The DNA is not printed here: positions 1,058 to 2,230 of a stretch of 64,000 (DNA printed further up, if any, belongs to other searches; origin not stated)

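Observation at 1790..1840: Terminal thioesterase uses a cysteine nucleophile (GGFCYGG) instead of GxSxG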

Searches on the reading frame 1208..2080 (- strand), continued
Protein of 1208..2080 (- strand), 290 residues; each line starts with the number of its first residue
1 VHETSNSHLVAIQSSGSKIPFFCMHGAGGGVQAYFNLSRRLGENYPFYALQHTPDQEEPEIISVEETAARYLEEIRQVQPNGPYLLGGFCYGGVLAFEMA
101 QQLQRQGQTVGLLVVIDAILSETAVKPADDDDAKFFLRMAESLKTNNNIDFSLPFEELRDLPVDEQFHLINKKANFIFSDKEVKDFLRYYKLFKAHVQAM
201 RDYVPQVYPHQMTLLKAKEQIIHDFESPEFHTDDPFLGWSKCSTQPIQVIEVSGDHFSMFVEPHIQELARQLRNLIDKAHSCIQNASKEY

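Call 19: search_protein_families(library=pfam, proteins=[L037:21-2051:+, L037:10874-12250:+, L037:12352-13242:+, L037:13590-14945:+, L037:15393-16268:+, L037:17371-17841:+, L037:17987-19798:-, L037:19899-20714:-], max_evalue=0.00001)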
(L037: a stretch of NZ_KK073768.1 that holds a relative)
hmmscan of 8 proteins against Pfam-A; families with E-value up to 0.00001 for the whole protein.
L037:21-2051:+ (676 aa): 5 families
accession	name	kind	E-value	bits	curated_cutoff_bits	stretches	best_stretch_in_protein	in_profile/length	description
PF08659.16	KR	-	3.8e-50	170.7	22.6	1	288-485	1-180/180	KR domain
PF21394.3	Beta-ketacyl_N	-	3.7e-21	75.9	26.9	1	78-245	13-168/170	Beta-ketoacyl synthase-like, N-terminal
PF00550.31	PP-binding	-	1.9e-14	54.1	20.8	1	584-646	1-65/67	Phosphopantetheine attachment site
PF00106.31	adh_short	-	3.8e-11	43.3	26.6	1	291-469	4-165/195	short chain dehydrogenase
PF13561.12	adh_short_C2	-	6.5e-10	39.4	27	1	347-420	34-108/236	Enoyl-(Acyl carrier protein) reductase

L037:10874-12250:+ (458 aa): 1 family
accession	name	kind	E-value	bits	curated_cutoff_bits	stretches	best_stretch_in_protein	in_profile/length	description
PF00067.27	p450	-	2.8e-68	231.2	22.8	1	4-427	1-448/462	Cytochrome P450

L037:12352-13242:+ (296 aa): 3 families
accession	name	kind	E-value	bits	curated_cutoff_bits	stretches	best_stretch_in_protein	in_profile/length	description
PF00106.31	adh_short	-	1.8e-34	119.4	26.6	1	8-196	2-192/195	short chain dehydrogenase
PF13561.12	adh_short_C2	-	1.6e-25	90.5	27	1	16-204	6-192/236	Enoyl-(Acyl carrier protein) reductase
PF08643.16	DUF1776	-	7.3e-12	45.7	25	1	8-256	5-272/294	Fungal family of unknown function (DUF1776)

L037:13590-14945:+ (451 aa): 1 family
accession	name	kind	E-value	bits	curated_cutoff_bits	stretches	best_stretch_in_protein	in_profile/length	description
PF01554.23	MatE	-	1.6e-34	119.3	24.9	2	28-187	1-159/161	MatE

L037:15393-16268:+ (291 aa): 4 families
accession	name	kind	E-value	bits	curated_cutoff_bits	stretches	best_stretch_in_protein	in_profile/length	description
PF00106.31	adh_short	-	1e-52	178.9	26.6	1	11-194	2-188/195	short chain dehydrogenase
PF13561.12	adh_short_C2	-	1.2e-38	133.5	27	1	18-193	3-181/236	Enoyl-(Acyl carrier protein) reductase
PF08659.16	KR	-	6.6e-10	39.6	22.6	1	13-183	4-173/180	KR domain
PF13460.12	NAD_binding_10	-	3.6e-08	33.9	27.2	1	18-144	3-100/184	NAD(P)H-binding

L037:17371-17841:+ (156 aa): 1 family
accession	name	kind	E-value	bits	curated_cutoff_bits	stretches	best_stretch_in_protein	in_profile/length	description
PF07845.16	DUF1636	-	4.9e-36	124.1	31.6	1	31-148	1-117/117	Protein of unknown function (DUF1636)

L037:17987-19798:- (603 aa): 3 families
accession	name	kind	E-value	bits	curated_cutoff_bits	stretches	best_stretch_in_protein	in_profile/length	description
PF00664.28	ABC_membrane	-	1.6e-40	140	28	1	35-318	1-274/274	ABC transporter transmembrane region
PF00005.33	ABC_tran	-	1.2e-35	123.6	25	1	381-529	2-137/137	ABC transporter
PF02463.25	SMC_N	-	2.8e-07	30.6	40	0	417-571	107-211/220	RecF/RecN/SMC N terminal domain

L037:19899-20714:- (271 aa): 4 families
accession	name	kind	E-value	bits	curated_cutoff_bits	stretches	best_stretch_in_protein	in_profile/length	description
PF00005.33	ABC_tran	-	4.7e-33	115.1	25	1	27-175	2-137/137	ABC transporter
PF13304.12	AAA_21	-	1.9e-10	41.7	27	0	38-66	1-29/304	AAA domain, putative AbiEii toxin, Type IV TA system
PF02463.25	SMC_N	-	7e-07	29.3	40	0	36-56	24-44/220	RecF/RecN/SMC N terminal domain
PF09818.15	ABC_ATPase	-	8.4e-07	28.7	23.2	0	145-239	156-250/283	P-loop domain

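Call 23: search_protein_representatives(protein=window:1208-2080:-)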
Query: 290 residues. Proteins with E-value up to 0.001 (for the whole library): 38832; up to 1e-10: 24658; up to 1e-30: 2218. The best 150 are listed.
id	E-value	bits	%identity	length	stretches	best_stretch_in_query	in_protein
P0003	4.9e-133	458.9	82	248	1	37-281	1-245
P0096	1.0e-100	352.9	57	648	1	5-282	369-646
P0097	5.2e-77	275.1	35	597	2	10-282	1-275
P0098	5.1e-75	268.6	43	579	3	9-281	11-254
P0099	6.2e-73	261.7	37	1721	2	9-286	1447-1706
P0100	8.2e-73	261.3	49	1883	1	6-280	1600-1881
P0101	4.5e-70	252.3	38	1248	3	7-279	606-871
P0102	1.4e-65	237.5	40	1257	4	5-118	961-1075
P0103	2.1e-64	233.7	41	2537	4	4-121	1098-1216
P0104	3.9e-63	229.6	34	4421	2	4-287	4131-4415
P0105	1.2e-62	227.9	37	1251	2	7-279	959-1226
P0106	8.2e-61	221.9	37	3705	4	4-118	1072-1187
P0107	6.7e-60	219.0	37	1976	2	8-279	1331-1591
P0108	1.1e-59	218.2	36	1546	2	7-276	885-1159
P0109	1.8e-59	217.6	38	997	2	8-281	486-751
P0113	1.7e-56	207.8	43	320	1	6-279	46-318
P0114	5.6e-56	206.1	44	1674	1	6-278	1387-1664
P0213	1.2e-44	168.9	39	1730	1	9-278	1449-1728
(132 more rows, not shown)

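Call 35: list_cluster_members(proteins=[P0096, P0100, P0098, P0099, P0113, P0114, P0001, P0005])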
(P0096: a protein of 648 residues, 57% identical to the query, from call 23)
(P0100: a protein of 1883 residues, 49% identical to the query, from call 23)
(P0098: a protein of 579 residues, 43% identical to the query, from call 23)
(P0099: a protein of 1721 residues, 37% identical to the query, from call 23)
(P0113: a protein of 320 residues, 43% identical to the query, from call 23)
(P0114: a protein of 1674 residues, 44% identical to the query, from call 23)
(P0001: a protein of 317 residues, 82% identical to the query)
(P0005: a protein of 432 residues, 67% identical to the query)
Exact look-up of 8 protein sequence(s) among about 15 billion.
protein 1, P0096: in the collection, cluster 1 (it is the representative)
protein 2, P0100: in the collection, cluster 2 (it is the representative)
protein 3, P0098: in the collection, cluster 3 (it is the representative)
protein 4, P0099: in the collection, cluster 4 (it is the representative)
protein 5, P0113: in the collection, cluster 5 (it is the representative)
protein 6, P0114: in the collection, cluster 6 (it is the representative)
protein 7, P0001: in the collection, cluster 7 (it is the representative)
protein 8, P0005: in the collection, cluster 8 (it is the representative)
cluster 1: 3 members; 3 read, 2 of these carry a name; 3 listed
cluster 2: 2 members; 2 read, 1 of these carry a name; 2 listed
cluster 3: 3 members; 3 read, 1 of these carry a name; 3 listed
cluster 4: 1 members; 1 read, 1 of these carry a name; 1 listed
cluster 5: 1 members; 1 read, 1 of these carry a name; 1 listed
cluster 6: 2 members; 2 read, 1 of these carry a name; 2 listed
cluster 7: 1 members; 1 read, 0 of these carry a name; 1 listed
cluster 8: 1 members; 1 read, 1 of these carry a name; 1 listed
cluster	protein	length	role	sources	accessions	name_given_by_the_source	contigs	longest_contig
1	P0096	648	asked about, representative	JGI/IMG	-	thioesterase domain-containing protein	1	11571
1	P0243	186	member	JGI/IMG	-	thioesterase domain-containing protein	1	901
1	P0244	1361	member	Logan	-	-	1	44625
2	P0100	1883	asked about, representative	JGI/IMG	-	putative pyridoxal-dependent aspartate 1-decarboxylase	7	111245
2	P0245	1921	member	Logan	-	-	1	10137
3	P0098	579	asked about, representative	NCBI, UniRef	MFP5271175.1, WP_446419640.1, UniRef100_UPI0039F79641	thioesterase domain-containing protein [Coleofasciculus sp.] | thioesterase domain-containing protein n=1 Tax=Coleofasciculus sp. TaxID=3100458 ...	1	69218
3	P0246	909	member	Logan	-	-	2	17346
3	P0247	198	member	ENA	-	-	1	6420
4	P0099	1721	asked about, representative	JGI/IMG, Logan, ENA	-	amino acid adenylation domain-containing protein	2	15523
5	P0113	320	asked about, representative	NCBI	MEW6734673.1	MAG: thioesterase domain-containing protein, partial [Acidobacteriota bacterium]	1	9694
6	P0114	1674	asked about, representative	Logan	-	-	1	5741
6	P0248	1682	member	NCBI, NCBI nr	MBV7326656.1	amino acid adenylation domain-containing protein [Chloroflexi bacterium TSY]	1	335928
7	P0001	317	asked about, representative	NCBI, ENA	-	-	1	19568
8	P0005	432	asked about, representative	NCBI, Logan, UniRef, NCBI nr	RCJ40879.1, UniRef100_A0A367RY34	hypothetical protein A6770_37120 [Nostoc minutum NIES-26] | Thioesterase domain-containing protein n=1 Tax=Nostoc minutum NIES-26 TaxID=1844469 ...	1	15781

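Call 36: predict_structure(alignment_id=A1)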
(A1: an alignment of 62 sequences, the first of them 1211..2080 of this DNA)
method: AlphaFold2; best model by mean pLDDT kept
length: 290 residues; sequences in the alignment: 62
mean_pLDDT: 93.6   pTM: 0.92
mean pLDDT of the five models: 93.6, 92.3, 92.0, 91.0, 90.6
residues with pLDDT >= 90: 248; 70-90: 38; 50-70: 1; < 50: 3
segments of 3 or more residues with pLDDT < 50: 1-3
pLDDT, mean of each block of 10 residues (from residue 1): 72 98 96 97 98 83 95 98 98 98 98 97 85 92 93 94 94 93 91 93 96 97 80 92 98 97 98 98 93
secondary structure, 60 per line:
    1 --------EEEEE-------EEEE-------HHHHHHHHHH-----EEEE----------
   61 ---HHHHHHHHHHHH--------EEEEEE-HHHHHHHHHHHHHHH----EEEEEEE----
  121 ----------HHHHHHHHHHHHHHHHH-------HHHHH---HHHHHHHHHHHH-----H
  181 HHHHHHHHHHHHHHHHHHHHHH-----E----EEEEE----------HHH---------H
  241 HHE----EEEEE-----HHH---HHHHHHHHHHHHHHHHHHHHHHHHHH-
elements in order: E9-13 E21-24 H32-41 E47-50 H64-75 E84-89 H91-105 E110-116 H131-147 H155-159 H163-174 H180-202 E213-217 E248-252 H264-289

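Call 38: search_protein_families(library=ncbifam, proteins=[L037:10874-12250:+, P0100], max_evalue=1e-10)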
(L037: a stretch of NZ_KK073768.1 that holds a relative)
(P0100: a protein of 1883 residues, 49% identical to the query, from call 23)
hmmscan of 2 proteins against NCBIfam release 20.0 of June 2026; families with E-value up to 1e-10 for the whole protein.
L037:10874-12250:+ (458 aa): 5 families
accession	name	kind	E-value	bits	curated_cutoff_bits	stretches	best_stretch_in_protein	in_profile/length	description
NF050147.1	aminopyruv_ApyO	equivalog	4.3e-37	127.8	525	1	19-416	2-398/444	RiPP biosynthesis cytochrome P450 ApyO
NF045812.1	PentlenOxigase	equivalog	2.2e-34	119.1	800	1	15-414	16-412/444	pentalenene oxygenase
NF051859.1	AlbFlvMonOxTrpSyn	equivalog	1.7e-28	99.4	700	1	210-426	222-442/457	bifunctional albaflavenone monooxygenase/terpene synthase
TIGR04538.1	P450_cycloAA_1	subfamily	1e-16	60.8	500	1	200-411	171-366/395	cytochrome P450, cyclodipeptide synthase-associated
NF053744.1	FAProxCypCBc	equivalog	1.2e-14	53.8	600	0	305-405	275-378/416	CYP152 family fatty-acid peroxygenase CypC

P0100 (1883 aa): 94 families (the best 25 are shown)
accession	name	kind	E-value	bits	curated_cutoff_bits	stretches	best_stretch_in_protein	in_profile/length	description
NF004282.0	PRK05691.1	subfamily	8.1e-263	875.1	4090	2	1032-1601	1155-1715/4334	non-ribosomal peptide synthase/polyketide synthase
NF047350.1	aureusi_NRPS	equivalog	2e-186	622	2500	1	521-1597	978-1994/2373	aureusimine non-ribosomal peptide synthetase AusA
TIGR03799.1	NOD_PanD_pyr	equivalog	2.1e-179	597.3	606.1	1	2-494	28-521/522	pyridoxal-dependent aspartate 1-decarboxylase PanP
NF041803.1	NRPS_SolG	exception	9.9e-165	549.9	2200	1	781-1591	346-1153/1163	solanimycin non-ribosomal peptide synthetase SolG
NF007605.2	PRK10252.1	equivalog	4.7e-162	541.2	2400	1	536-1728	2-1179/1292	enterobactin non-ribosomal peptide synthetase EntF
NF038078.1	NRPS_MxcG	equivalog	4.6e-128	428.5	2300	2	939-1598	390-1046/1442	myxochelin non-ribosomal peptide synthetase MxcG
TIGR01733.1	AA-adenyl-dom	subfamily_domain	2.7e-127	425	317.4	1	1035-1442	1-409/409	amino acid adenylation domain-containing protein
TIGR03443.1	alpha_am_amid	equivalog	2.9e-95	319.9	1030.1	3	1160-1463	421-752/1390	L-aminoadipate-semialdehyde dehydrogenase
NF003417.0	PRK04813.1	subfamily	1.5e-74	251.3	476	1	1031-1508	26-501/505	D-alanine--poly(phosphoribitol) ligase subunit DltA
TIGR01734.1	D-ala-DACP-lig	equivalog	3.3e-70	237.1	559.85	1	1029-1508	21-500/504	D-alanine--poly(phosphoribitol) ligase subunit DltA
NF004837.0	PRK06187.1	subfamily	2.2e-63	214.3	476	1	1004-1511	10-523/531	long-chain-fatty-acid--CoA ligase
TIGR03098.1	ligase_PEP_1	hypoth_equivalog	2.1e-56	191.4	592.35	1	1004-1506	2-514/517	acyl-CoA ligase (AMP-forming), exosortase A system-associated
NF052269.1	Staph_lig_FadD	equivalog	2.5e-55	187.7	650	1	1033-1508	27-491/499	long-chain-fatty-acid--CoA ligase FadD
NF052646.1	DABADecarRhbB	equivalog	1.3e-47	162.5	900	1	53-425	87-432/491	L-2,4-diaminobutyrate decarboxylase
NF005702.0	PRK07514.1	subfamily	1.6e-41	142.2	558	1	1007-1506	8-496/506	malonyl-CoA synthase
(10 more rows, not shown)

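Call 40: fold_search(model_id=the predicted structure, library=pdb)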
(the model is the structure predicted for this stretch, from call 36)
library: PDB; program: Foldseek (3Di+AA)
matches with E <= 10: 1643; with E <= 0.001: 999
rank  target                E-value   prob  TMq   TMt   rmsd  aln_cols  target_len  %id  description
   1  4zxh                  4.5e-20  1.00  0.78  0.19   2.9       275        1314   27  Crystal Structure of holo-AB3403 a four domain nonribosomal peptide synthetase from Acinetobacter Baumanii (released 2015-12-30)
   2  5v41_B                3.5e-19  1.00  0.66  0.70   6.3       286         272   24  Crystal Structure of Mtb Pks13 Thioesterase domain in complex with inhibitor TAM5 (released 2017-07-05)
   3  8q0t_B                6.4e-19  1.00  0.66  0.71   6.1       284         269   24  Identification and optimisation of novel inhibitors of the Polyketide synthetase 13 thioesterase domain with antituber (released 2023-11-22)
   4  5v3y_B                1.3e-18  1.00  0.66  0.70   6.1       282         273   24  Crystal Structure of Mtb Pks13 Thioesterase domain in complex with inhibitor TAM16 (released 2017-07-05)
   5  5v3x_A                1.3e-18  1.00  0.65  0.70   7.1       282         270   25  Crystal Structure of Mtb Pks13 Thioesterase domain in complex with inhibitor TAM1 (released 2017-07-05)
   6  5v3x_B                1.6e-18  1.00  0.66  0.70   6.3       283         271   24  Crystal Structure of Mtb Pks13 Thioesterase domain in complex with inhibitor TAM1 (released 2017-07-05)
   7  7vjt_A                3.3e-18  1.00  0.67  0.69   6.3       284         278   25  Crystal Structure of Mtb Pks13-TE in complex with inhibitor coumestan derivative 8 (released 2022-09-28)
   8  7vjt_B                5.0e-18  1.00  0.65  0.69   6.5       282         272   24  Crystal Structure of Mtb Pks13-TE in complex with inhibitor coumestan derivative 8 (released 2022-09-28)
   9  8q0u_B                6.8e-18  1.00  0.66  0.69   6.7       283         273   24  Identification and optimisation of novel inhibitors of the Polyketide synthetase 13 thioesterase domain with antituber (released 2023-11-22)
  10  5v42_B                1.0e-17  1.00  0.66  0.71   6.2       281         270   23  Crystal Structure of Mtb Pks13 Thioesterase domain in complex with inhibitor TAM3 (released 2017-07-05)
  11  5v3z_B                1.0e-17  1.00  0.66  0.70   6.4       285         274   24  Crystal Structure of the D1607N mutant form of Thioesterase domain of Mtb Pks13 (released 2017-07-05)
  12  5v40_B                1.0e-17  1.00  0.66  0.69   6.2       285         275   24  Crystal Structure of Mtb Pks13 Thioesterase domain in complex with inhibitor TAM6 (released 2017-07-05)
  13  7m7v_A                1.6e-17  1.00  0.65  0.71   7.2       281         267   24  Crystal Structure of Mtb Pks13 Thioesterase domain in complex with Compound 6 (released 2022-02-16)
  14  8q17_B                1.9e-17  1.00  0.66  0.69   6.6       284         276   24  Identification and optimisation of novel inhibitors of the Polyketide synthetase 13 thioesterase domain with antituber (released 2023-11-22)
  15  5v40_A                2.2e-17  1.00  0.66  0.70   7.0       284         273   24  Crystal Structure of Mtb Pks13 Thioesterase domain in complex with inhibitor TAM6 (released 2017-07-05)
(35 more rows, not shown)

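Call 50: search_protein_families(library=ncbifam, proteins=[window:1211-2080:-], max_evalue=10)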
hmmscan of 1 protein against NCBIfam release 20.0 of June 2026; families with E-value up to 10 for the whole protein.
window:1211-2080:- (290 aa): 4 families
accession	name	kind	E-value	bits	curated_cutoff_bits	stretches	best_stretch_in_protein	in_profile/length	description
NF040607.1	mycolic_Pks13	equivalog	2.7e-31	108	2100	1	14-279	1419-1678/1680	polyketide synthase Pks13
NF007605.2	PRK10252.1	equivalog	3.2e-11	41.5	2400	1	20-124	1067-1172/1292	enterobactin non-ribosomal peptide synthetase EntF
NF008861.0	PRK11893.2-3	equivalog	0.055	12.1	633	1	79-134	15-68/496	methionine--tRNA ligase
TIGR03695.1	menH_SHCHC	equivalog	0.085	12.3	208.55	1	20-106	4-95/252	2-succinyl-6-hydroxy-2,4-cyclohexadiene-1-carboxylate synthase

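Call 54: search_solved_structures(query=L037:10874-12250:+, max_evalue=1e-20)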
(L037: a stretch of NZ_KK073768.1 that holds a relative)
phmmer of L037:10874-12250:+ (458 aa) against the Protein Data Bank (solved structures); distinct sequences matched with E-value up to 1e-20: 46.
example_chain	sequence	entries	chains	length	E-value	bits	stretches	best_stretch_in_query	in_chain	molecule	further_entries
6b82_A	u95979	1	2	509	7.8e-30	107.2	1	12-426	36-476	Cytochrome P450, family 17, subfamily A, polypeptide 1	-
2ve3_A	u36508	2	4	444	4.4e-29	104.7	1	2-415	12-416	PUTATIVE CYTOCHROME P450 120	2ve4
7jj1_A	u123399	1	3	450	4.9e-28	101.3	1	15-435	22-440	Cytochrome P450 51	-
6mi0_A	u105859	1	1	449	5.2e-28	101.2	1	15-435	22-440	Cytochrome P450 51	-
6mcw_A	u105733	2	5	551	8.2e-28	100.6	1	15-435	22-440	Cytochrome P450 51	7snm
5ylw_A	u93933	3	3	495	1.5e-27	99.7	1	229-415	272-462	Ferruginol synthase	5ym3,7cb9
5veu_A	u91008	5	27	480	2.4e-26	95.7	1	203-414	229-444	Cytochrome P450 3A5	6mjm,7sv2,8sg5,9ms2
7lad_A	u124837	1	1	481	2.4e-26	95.7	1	203-414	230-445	Cytochrome P450 3A5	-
5vcd_A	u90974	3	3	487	7e-26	94.2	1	201-429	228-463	Cytochrome P450 3A4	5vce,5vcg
8hkj_A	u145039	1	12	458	7e-26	94.2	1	25-413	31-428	Bifunctional cytochrome P450/NADPH--P450 reductase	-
6l8h_A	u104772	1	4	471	1.6e-25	93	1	238-424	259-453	Carotene epsilon-monooxygenase, chloroplastic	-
8gk3_A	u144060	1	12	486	1.7e-25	92.9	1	204-430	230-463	Cytochrome P450 3A7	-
7x2q_A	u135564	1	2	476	1.9e-25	92.8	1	213-423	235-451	Sugiol synthase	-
9yk4_A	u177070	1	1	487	1.9e-25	92.8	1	201-429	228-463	Cytochrome P450 3A4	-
6ma7_A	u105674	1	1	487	2e-25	92.7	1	202-429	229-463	Cytochrome P450 3A4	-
7mk8_A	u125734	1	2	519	2.2e-25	92.6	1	204-430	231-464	Isoform 2 of Cytochrome P450 3A7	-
4ny4_A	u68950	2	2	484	2.5e-25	92.4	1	201-429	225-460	Cytochrome P450 3A4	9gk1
1w0e_A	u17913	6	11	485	2.5e-25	92.4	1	201-429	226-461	CYTOCHROME P450 3A4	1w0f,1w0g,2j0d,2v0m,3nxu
7lxl_A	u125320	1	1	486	2.5e-25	92.4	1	201-429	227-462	Cytochrome P450 3A4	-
1tqn_A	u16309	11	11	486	2.5e-25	92.4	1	201-429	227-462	cytochrome P450 3A4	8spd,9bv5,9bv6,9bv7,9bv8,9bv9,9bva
3tjs_A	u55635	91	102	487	2.6e-25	92.3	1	201-429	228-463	Cytochrome P450 3A4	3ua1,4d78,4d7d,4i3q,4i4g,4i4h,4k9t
4d6z_A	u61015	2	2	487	3.7e-25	91.8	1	201-429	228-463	CYTOCHROME P450 3A4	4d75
7kvk_A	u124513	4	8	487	4.7e-25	91.5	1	201-429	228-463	Cytochrome P450 3A4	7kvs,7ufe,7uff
2f9q_A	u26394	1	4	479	6.6e-25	91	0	232-441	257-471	Cytochrome P450 2D6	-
6csb_A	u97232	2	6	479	7.1e-25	90.9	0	235-441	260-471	Cytochrome P450 2D6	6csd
3qm4_A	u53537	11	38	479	1.3e-24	90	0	235-441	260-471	Cytochrome P450 2D6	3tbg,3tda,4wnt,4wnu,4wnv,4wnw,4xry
7wzl_A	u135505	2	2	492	1.8e-24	89.6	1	222-430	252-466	Putative cytochrome P450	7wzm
6c93_A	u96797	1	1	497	4.8e-23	84.8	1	210-415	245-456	Cytochrome P450 4B1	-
7tef_A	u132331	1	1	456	6e-23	84.5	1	17-417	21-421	Cytochrome P450 51B1 Cyp51B1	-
5t6q_A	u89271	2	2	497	2.4e-22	82.6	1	210-415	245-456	Cytochrome P450 4B1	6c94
4i8v_A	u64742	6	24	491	1.6e-21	79.9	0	238-414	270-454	Cytochrome P450 1A1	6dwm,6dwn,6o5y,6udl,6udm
1dt6_A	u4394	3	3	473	1.9e-21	79.6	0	207-416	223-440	CYTOCHROME P450 2C5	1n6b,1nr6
4r20_A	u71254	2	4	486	2e-21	79.5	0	14-418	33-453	Cytochrome P450 family 17 polypeptide 2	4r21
9njw_A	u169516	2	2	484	3.4e-21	78.7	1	254-433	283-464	Cytochrome P450, CYP11A1 | Ancestral Cytochrome P450 11A1 (CYP11A1)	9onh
1u13_A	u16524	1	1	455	6.6e-21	77.8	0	221-421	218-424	Cytochrome P450 51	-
1x8v_A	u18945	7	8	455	6.7e-21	77.8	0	221-421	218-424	Cytochrome P450 51 | STEROL 14ALPHA-DEMETHYLASE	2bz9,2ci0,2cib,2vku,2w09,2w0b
2w0a_A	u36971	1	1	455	7.3e-21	77.6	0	221-421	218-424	CYTOCHROME P450 51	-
1e9x_A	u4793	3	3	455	9.5e-21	77.3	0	221-421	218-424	CYTOCHROME P450 51-LIKE RV0764C | CYTOCHROME P450 51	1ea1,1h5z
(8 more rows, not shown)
